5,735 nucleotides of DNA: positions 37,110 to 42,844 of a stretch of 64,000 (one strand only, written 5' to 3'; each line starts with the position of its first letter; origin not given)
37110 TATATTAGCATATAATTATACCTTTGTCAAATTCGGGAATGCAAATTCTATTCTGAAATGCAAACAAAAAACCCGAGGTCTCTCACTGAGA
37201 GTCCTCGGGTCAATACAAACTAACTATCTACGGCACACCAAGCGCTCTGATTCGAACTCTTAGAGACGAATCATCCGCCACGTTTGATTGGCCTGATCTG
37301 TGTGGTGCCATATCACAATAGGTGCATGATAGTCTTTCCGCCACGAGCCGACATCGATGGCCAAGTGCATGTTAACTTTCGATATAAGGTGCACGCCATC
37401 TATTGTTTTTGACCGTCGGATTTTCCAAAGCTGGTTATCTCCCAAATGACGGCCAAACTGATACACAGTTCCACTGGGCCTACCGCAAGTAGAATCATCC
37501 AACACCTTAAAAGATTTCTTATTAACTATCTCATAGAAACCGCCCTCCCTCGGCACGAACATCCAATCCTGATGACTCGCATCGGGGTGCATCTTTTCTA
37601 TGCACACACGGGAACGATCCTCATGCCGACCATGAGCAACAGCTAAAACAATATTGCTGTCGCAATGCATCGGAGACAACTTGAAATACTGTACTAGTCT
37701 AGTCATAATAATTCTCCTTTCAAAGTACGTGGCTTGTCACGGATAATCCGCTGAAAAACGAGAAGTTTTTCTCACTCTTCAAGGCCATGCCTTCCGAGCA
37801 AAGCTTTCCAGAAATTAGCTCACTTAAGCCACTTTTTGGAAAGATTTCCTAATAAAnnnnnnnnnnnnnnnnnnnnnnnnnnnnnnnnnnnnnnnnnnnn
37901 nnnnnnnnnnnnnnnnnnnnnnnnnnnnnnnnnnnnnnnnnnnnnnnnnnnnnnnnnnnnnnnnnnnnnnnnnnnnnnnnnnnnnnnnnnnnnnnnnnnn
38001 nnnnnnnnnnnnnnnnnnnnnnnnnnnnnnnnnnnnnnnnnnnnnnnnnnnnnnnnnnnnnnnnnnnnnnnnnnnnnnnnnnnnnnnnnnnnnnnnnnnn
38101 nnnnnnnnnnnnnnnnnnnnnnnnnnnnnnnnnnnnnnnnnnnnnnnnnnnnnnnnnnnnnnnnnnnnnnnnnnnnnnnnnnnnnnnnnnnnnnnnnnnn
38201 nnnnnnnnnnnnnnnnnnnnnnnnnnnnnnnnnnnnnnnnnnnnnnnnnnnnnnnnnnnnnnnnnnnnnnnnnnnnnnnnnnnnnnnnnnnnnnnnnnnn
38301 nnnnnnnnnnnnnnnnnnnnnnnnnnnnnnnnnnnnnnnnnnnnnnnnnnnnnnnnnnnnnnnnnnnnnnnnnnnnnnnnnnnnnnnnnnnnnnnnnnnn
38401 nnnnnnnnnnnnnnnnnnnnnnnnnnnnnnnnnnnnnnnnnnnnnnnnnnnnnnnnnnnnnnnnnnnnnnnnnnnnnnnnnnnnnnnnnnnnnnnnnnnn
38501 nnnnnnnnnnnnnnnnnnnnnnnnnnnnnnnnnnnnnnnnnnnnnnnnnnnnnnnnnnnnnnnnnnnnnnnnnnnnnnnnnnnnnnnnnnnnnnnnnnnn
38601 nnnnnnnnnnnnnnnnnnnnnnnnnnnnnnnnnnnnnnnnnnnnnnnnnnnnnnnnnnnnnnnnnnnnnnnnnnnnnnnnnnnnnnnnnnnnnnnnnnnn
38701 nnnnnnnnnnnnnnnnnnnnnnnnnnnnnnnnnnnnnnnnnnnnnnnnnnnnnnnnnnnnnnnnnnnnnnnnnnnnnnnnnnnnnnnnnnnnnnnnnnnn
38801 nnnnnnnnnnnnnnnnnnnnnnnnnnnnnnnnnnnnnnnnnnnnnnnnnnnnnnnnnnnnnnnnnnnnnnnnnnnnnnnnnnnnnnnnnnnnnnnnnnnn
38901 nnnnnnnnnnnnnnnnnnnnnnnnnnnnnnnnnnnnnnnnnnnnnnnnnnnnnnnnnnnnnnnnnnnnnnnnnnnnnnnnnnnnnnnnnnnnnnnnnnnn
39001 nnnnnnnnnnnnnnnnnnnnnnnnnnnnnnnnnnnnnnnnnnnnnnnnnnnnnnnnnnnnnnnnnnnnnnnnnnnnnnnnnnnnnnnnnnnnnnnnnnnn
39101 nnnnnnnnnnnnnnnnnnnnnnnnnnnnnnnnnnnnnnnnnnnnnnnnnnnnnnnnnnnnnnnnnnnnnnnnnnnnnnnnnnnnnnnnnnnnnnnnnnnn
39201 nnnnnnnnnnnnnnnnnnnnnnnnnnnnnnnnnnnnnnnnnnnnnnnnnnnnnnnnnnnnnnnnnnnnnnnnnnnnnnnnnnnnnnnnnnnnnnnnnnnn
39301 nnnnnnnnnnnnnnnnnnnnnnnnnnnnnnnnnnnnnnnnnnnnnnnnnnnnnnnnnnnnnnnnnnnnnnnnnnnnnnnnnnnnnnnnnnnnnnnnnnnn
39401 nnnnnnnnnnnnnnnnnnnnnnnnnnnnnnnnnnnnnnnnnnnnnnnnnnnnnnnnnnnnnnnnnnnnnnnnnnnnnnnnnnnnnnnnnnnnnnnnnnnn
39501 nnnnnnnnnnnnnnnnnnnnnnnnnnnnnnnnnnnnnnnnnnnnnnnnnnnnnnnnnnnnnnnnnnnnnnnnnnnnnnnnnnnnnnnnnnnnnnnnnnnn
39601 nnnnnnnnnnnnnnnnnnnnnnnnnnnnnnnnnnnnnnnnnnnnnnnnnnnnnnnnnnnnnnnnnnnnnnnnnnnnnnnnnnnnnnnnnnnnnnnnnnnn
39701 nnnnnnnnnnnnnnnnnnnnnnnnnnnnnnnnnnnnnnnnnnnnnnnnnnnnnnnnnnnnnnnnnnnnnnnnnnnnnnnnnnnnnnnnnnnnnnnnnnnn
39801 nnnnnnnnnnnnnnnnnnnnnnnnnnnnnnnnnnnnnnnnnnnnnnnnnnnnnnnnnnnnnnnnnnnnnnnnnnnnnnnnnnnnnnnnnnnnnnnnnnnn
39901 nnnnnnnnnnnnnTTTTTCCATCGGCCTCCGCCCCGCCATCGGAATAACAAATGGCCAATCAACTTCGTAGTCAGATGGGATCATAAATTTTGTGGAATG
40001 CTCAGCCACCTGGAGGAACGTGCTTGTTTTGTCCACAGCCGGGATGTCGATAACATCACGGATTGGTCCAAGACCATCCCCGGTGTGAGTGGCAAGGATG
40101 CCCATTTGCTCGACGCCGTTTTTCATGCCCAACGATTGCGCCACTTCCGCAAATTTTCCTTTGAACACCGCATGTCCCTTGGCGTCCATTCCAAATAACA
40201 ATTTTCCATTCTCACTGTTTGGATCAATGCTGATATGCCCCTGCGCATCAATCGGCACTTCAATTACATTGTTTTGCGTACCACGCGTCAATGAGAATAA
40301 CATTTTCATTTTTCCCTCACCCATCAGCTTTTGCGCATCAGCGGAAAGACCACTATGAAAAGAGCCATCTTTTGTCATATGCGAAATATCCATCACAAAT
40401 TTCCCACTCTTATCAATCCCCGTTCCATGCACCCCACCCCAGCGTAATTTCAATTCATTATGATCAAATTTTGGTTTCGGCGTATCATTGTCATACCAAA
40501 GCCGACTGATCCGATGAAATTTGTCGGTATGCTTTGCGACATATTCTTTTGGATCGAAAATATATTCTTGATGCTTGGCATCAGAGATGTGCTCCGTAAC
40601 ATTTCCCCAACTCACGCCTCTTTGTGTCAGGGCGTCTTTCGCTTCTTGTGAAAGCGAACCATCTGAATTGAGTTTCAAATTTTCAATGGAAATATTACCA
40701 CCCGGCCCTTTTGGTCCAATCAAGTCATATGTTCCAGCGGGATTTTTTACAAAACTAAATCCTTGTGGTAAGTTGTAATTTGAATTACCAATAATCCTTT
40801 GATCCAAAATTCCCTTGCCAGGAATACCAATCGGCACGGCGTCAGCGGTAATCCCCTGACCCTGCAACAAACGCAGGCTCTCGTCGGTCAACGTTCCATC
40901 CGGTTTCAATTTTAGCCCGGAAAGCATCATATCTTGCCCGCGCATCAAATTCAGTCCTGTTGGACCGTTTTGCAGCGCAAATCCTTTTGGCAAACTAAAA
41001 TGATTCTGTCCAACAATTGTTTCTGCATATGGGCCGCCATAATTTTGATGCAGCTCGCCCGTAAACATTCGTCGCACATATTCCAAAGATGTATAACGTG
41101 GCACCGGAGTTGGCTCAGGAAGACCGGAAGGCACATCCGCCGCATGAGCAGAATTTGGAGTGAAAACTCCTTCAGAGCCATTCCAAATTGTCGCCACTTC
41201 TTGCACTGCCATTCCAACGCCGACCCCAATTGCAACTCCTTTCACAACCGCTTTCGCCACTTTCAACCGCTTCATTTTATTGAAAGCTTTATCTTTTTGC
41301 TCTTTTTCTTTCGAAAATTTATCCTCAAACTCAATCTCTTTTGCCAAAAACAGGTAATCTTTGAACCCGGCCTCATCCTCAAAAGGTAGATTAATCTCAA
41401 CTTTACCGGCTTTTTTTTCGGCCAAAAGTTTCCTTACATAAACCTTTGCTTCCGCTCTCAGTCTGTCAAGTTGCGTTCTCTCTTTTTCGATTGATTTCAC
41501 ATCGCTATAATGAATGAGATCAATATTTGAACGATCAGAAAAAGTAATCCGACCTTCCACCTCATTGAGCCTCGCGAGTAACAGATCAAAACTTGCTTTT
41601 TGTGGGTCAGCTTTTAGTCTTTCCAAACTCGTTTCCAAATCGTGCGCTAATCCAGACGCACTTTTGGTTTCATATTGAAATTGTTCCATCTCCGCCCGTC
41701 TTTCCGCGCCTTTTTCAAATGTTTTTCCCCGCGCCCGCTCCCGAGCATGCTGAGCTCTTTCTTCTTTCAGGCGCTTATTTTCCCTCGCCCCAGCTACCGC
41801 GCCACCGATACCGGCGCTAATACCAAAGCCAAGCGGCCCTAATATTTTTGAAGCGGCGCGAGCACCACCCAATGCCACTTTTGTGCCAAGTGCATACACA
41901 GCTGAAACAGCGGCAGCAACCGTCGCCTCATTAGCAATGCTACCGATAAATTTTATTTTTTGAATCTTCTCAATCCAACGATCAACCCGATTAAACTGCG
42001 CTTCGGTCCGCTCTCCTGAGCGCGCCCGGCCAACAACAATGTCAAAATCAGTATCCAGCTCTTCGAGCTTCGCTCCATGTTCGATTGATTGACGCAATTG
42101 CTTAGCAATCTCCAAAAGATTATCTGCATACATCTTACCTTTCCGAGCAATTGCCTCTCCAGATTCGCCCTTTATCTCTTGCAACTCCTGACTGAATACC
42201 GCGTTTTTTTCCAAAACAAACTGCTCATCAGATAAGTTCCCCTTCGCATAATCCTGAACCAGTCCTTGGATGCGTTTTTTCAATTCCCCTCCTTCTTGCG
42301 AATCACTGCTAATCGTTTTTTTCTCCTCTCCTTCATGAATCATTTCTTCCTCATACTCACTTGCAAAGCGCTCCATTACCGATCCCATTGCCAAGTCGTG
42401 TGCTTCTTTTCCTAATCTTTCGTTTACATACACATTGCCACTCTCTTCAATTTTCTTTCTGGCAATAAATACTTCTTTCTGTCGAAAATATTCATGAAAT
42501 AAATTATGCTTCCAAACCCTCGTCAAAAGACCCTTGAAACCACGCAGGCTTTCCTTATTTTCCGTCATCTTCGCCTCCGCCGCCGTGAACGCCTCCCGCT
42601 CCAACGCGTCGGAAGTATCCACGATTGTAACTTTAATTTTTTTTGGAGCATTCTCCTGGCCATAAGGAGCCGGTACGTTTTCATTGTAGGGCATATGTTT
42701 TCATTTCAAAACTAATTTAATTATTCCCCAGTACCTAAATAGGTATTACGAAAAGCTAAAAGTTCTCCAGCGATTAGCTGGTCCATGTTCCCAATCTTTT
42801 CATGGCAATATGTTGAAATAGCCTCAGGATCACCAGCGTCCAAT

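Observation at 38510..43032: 1394-aa multidomain membrane protein with (DPYG)n and LPxGF/LKLxxDG repeats, preceded by a small acidic protein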

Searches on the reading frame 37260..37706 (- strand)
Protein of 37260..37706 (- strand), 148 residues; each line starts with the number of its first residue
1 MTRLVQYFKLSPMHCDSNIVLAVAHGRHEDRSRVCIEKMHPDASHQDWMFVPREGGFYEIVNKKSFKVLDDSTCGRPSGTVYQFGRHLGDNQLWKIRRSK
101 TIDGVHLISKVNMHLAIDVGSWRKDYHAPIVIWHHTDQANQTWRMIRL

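Call 3: search_protein_families(library=pfam, proteins=[window:37260-37706:-], max_evalue=1)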
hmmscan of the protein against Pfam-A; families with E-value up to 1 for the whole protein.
window:37260-37706:- (148 aa): 3 families
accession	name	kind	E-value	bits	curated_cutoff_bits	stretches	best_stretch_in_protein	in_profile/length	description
PF14200.12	RicinB_lectin_2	-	2.7e-13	50.9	25.6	2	15-81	20-85/89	Ricin-type beta-trefoil lectin domain-like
PF00652.28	Ricin_B_lectin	-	4e-08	33.9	29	1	58-145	3-84/126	Ricin-type beta-trefoil lectin domain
PF21847.1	DUF6906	-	0.16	12.2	23.6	1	45-67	22-44/50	Domain of unknown function (DUF6906)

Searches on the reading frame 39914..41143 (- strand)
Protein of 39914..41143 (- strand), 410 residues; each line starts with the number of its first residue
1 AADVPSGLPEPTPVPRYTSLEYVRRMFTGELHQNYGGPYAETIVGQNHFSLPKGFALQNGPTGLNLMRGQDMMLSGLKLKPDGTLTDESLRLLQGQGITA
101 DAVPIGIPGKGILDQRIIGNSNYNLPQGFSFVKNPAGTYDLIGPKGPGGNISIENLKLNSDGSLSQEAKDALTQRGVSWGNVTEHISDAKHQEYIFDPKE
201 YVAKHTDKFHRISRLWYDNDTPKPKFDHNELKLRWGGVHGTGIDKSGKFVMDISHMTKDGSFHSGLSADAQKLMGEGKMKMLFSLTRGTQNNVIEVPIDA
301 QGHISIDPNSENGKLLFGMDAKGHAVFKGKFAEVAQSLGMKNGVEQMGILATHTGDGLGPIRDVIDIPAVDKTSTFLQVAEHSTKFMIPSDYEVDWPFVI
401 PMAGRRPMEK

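Call 83: search_protein_families(library=pfam, alignment_id=A5, max_evalue=1)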
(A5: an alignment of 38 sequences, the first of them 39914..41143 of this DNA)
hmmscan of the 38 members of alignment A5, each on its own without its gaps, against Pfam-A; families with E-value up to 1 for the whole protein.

A. member 1, window:39914-41143:- (410 aa): 0 families

B. families by the number of members that match (of 38 scanned): 12 families
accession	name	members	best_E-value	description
PF23438.1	DUF7123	1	0.0043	Domain of unknown function (DUF7123)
PF06805.18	Lambda_tail_I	1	0.014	Bacteriophage lambda tail assembly protein I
PF17168.10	DUF5127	1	0.017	Domain of unknown function (DUF5127)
PF21414.2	SMK_beta_su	1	0.041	Salt-mediated killer protoxin 1, beta subunit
PF17744.7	DUF5581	1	0.064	Family of unknown function (DUF5581) Fn3-like domain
PF16411.10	SusF_SusE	1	0.064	Outer membrane protein SusF_SusE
PF23666.2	Rcc01698_C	1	0.078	Rcc01698-like, C-terminal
PF24958.1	DUF7765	1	0.12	Domain of unknown function (DUF7765)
PF13585.12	CHU_C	1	0.14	CHU_C Type IX secretion signal domain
PF15084.11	DUF4550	1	0.17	Domain of unknown function (DUF4550)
PF12515.13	CaATP_NAI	1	0.25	Ca2+-ATPase N terminal autoinhibitory domain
PF07572.17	BCNT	1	0.9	Bucentaur or craniofacial development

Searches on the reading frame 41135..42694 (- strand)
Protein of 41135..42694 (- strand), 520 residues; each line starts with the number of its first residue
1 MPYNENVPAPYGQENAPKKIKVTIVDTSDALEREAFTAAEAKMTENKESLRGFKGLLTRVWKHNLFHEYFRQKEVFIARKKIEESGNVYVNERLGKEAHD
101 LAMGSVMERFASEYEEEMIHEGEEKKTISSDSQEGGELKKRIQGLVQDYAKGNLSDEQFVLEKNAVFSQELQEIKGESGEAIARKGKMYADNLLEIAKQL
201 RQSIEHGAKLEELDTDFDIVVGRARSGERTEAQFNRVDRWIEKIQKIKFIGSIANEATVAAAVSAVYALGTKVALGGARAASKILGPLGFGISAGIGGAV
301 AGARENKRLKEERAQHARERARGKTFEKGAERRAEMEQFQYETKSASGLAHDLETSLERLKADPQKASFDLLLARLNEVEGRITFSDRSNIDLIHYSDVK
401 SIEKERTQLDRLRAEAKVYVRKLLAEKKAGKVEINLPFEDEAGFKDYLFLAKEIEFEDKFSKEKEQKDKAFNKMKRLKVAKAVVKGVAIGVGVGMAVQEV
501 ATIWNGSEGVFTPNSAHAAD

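Call 82: search_protein_families(library=pfam, alignment_id=A4, max_evalue=1)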
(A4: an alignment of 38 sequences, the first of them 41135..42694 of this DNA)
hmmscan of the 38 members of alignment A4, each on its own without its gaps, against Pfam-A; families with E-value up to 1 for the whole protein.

A. member 1, window:41135-42694:- (520 aa): 2 families
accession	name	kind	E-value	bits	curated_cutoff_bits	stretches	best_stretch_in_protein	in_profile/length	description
PF09551.15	Spore_II_R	-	0.083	13.8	25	1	129-190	12-73/128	Stage II sporulation protein R (spore_II_R)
PF14594.13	Sipho_Gp37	-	0.12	11.8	26.2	1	191-262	167-242/370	Siphovirus ReqiPepy6 Gp37-like protein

B. families by the number of members that match (of 38 scanned): 65 families (the first 25 are shown)
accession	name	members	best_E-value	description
PF05120.17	GvpG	10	0.0035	Gas vesicle protein G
PF11998.13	DUF3493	3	0.012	Low psii accumulation1 / Rep27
PF02466.24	Tim17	3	0.034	Tim17/Tim22/Tim23/Pmp24 family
PF08335.16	GlnD_UR_UTase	2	0.00096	GlnD PII-uridylyltransferase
PF12259.13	Baculo_F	2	0.0052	Baculovirus F protein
PF08621.15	RPAP1_N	2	0.0077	RPAP1-like, N-terminal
PF09851.14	SHOCT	2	0.015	Short C-terminal domain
PF02737.24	3HCDH_N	2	0.14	3-hydroxyacyl-CoA dehydrogenase, NAD binding domain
PF08640.17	U3_assoc_6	1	0.00022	U3 small nucleolar RNA-associated protein 6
PF23438.1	DUF7123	1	0.00078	Domain of unknown function (DUF7123)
PF07925.16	RdRP_5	1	0.0011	Reovirus RNA-dependent RNA polymerase lambda 3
PF03314.20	DUF273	1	0.0012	Protein of unknown function, DUF273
PF18058.6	SbsC_C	1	0.0015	SbsC C-terminal domain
PF17168.10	DUF5127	1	0.019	Domain of unknown function (DUF5127)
PF09995.15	MPAB_Lcp_cat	1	0.02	ER-bound oxygenase mpaB/B'/Rubber oxygenase, catalytic domain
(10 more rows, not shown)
